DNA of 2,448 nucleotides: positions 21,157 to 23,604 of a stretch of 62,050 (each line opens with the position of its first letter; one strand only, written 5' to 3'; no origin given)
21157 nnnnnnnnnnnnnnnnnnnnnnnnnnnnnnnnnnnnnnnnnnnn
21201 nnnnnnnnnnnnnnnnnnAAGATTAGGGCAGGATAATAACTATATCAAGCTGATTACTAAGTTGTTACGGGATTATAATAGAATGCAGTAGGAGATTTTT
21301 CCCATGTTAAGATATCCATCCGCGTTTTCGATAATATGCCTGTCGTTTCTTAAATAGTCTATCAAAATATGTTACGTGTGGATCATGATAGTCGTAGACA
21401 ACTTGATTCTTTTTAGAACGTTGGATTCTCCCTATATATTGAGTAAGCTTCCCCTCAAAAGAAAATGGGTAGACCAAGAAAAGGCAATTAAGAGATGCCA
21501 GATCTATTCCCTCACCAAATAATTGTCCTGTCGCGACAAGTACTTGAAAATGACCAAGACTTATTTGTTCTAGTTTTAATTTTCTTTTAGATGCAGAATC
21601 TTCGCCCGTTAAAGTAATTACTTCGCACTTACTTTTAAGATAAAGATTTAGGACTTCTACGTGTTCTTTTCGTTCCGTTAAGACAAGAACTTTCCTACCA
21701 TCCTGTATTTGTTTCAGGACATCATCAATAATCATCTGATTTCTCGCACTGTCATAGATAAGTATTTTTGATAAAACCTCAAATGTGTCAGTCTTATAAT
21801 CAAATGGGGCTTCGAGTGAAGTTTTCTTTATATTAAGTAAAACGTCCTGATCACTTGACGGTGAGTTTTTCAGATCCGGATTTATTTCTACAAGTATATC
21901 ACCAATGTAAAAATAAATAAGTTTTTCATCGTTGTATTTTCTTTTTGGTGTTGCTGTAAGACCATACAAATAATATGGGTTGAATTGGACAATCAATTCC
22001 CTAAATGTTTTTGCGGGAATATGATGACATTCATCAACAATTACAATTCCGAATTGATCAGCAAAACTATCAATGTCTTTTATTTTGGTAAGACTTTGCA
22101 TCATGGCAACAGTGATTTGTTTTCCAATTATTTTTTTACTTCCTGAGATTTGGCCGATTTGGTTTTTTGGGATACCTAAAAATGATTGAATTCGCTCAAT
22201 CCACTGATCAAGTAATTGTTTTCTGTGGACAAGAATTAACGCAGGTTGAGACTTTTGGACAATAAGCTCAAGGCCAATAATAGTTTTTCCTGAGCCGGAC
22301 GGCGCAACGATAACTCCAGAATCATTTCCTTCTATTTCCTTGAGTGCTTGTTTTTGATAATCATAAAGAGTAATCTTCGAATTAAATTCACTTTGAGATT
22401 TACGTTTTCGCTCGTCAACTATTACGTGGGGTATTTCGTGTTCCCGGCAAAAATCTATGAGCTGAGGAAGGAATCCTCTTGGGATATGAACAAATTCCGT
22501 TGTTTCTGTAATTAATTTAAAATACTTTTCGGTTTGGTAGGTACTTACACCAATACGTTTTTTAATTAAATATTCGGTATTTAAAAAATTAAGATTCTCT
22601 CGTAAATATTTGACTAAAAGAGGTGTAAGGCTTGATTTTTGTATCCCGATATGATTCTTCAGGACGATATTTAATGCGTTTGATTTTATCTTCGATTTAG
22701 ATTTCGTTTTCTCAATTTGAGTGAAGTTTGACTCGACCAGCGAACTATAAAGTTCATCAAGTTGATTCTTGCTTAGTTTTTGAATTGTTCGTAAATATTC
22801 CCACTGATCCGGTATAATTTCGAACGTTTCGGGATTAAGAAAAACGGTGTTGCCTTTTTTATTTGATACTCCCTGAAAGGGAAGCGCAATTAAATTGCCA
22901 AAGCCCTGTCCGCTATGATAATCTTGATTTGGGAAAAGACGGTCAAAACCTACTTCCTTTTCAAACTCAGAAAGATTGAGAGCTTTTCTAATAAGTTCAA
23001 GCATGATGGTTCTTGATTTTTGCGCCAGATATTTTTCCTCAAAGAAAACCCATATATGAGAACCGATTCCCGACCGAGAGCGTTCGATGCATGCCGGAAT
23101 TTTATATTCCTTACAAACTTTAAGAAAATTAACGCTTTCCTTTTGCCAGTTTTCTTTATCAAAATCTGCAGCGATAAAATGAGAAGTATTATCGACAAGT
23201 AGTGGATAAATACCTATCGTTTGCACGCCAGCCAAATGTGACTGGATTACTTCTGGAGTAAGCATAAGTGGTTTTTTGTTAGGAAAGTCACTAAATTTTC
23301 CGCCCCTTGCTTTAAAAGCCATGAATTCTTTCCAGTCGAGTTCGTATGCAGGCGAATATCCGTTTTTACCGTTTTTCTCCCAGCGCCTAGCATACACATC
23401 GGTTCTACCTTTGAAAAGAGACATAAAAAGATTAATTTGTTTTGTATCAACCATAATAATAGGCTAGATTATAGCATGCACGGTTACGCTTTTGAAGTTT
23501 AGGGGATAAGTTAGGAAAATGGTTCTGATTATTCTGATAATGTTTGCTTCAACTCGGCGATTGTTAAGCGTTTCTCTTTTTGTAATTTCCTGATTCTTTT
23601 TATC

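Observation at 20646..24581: Three-gene candidate conflict module: autoinhibited Fic-MerR fusion, AEP(PrimPol)-SF2 helicase fusion, and a 190-aa unknown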

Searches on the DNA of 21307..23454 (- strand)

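Call 33: search_dna_similar(query=L028:5857-8223:+, collection=ecoli_genomes, mode=distant, max_rows=20, rows=spread)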
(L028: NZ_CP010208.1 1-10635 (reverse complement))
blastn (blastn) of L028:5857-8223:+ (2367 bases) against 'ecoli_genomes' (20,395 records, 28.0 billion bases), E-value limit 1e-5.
Records with a match: 1853; places in all: 2047; records where one place covers at least 80% of the query: 685.
Genomes with a match: 1849 of 5426; with a place that covers at least 80% of the query: 684. Places per genome that has any: lowest 1, median 1, highest 3. On chromosomes: 2010 places; on plasmids: 37.
Best place of each record, by identity: >=99% 8; 95-99% 727; 90-95% 16; 80-90% 1078; 60-80% 24.
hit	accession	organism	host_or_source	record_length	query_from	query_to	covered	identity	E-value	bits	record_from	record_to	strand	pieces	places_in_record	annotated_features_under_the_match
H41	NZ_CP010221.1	Escherichia coli strain M19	mouse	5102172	1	2367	100%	100.0%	0e+0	4269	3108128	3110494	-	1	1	TOTE conflict system archaeo-eukaryotic primase domain-containing ...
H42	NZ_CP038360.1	Escherichia coli O157:H7 strain F7386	missing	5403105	1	2367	100%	96.5%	0e+0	3895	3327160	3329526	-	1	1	TOTE conflict system archaeo-eukaryotic primase domain-containing ...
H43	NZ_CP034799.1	Escherichia coli strain 2009C-4687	missing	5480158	1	2367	100%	96.5%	0e+0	3895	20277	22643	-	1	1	TOTE conflict system archaeo-eukaryotic primase domain-containing ...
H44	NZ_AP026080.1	Escherichia coli strain F690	Homo sapiens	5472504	1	2367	100%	96.5%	0e+0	3895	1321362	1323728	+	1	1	TOTE conflict system archaeo-eukaryotic primase domain-containing ...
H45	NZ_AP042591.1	Escherichia coli strain OkiPb01699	bovine feces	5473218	1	2367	100%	96.5%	0e+0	3895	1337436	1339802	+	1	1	TOTE conflict system archaeo-eukaryotic primase domain-containing ...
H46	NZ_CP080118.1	Escherichia coli strain M70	Homo sapiens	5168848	1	2367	100%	96.2%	0e+0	3859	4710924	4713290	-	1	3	TOTE conflict system archaeo-eukaryotic primase domain-containing ...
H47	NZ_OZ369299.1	Escherichia coli strain Esc8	not applicable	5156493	1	2367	100%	96.0%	0e+0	3842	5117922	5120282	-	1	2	TOTE conflict system archaeo-eukaryotic primase domain-containing ...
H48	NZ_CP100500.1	Escherichia coli strain LH50-c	Gallus gallus domesticus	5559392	12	2345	99%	86.6%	0e+0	2798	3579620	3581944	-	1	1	TOTE conflict system archaeo-eukaryotic primase domain-containing ...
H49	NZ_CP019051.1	Escherichia coli strain CRE1540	Homo sapiens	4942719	1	349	15%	86.5%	1e-111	414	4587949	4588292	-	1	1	TOTE conflict system archaeo-eukaryotic primase domain-containing ...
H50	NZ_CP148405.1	Escherichia coli strain Z1323CEC0018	Chicken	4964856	1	350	15%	84.0%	2e-103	387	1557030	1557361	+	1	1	TOTE conflict system archaeo-eukaryotic primase domain-containing ...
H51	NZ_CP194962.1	Escherichia coli strain EC16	Homo sapiens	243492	1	350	15%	83.7%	8e-102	382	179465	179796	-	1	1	TOTE conflict system archaeo-eukaryotic primase domain-containing ...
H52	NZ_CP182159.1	Escherichia coli strain CUPF12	Pig Feces, Farm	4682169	1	349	15%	83.4%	1e-99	375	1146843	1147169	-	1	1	TOTE conflict system archaeo-eukaryotic primase domain-containing ...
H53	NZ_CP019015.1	Escherichia coli strain Ecol_AZ162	Homo sapiens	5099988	1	250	11%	82.4%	1e-66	264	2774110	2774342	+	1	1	TOTE conflict system archaeo-eukaryotic primase domain-containing ...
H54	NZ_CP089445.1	Escherichia coli strain 5-1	Human body fluids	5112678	1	250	11%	82.4%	1e-66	264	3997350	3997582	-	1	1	helicase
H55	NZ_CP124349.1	Escherichia coli strain AVS0453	environmental-WWTP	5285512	1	250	11%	82.4%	1e-66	264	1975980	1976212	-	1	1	TOTE conflict system archaeo-eukaryotic primase domain-containing ...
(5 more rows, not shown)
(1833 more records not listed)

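Call 37: get_annotated_region(hit=H42, flank=9000)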
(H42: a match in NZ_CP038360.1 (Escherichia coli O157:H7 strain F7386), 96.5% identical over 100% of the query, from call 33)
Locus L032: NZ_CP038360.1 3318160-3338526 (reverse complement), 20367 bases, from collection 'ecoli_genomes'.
description: Escherichia coli O157:H7 strain F7386 chromosome, complete genome
organism: Escherichia coli O157:H7 strain F7386 (NCBI taxid 83334)
replicon: chromosome; assembly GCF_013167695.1
host: missing; source: missing; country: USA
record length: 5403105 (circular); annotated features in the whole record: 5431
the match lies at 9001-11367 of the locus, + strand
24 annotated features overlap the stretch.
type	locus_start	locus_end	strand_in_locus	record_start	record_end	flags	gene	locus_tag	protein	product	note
CDS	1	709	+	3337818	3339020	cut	-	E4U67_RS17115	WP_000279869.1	tyrosine-type recombinase/integrase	-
CDS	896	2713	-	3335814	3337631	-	-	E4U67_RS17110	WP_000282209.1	hypothetical protein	-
CDS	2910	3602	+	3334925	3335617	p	-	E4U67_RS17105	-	IS1 family transposase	frameshifted; internal stop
CDS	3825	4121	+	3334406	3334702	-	-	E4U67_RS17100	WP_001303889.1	helix-turn-helix transcriptional regulator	-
CDS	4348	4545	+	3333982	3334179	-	-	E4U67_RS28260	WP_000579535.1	DUF3987 domain-containing protein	-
CDS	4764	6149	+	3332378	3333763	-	-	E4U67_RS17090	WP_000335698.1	YfjI family protein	-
CDS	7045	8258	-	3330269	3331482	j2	-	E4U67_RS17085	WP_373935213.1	IS3 family transposase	programmed frameshift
sequence_feature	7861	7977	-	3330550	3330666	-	-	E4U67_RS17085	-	-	AL1L pseudoknot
CDS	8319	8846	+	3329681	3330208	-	-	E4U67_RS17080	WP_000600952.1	inovirus-type Gp2 protein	-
CDS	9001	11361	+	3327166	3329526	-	-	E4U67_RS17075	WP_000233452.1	TOTE conflict system archaeo-eukaryotic primase domain-containing protein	-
CDS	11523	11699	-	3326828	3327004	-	-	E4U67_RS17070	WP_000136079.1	hypothetical protein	-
CDS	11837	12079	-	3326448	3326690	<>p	-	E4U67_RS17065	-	IS30 family transposase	incomplete; partial in the middle of a contig; missing N-terminus and C-terminus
CDS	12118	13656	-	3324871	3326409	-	-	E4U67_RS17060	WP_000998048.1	IS66-like element ISEc8 family transposase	-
CDS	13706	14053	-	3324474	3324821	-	tnpB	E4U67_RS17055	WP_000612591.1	IS66 family insertion sequence element accessory protein TnpB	TnpB, as the term is used for proteins encoded by IS66 family insertion elements, is considered an accessory protein, ...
CDS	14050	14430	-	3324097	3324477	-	tnpA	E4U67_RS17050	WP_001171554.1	IS66-like element accessory protein TnpA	-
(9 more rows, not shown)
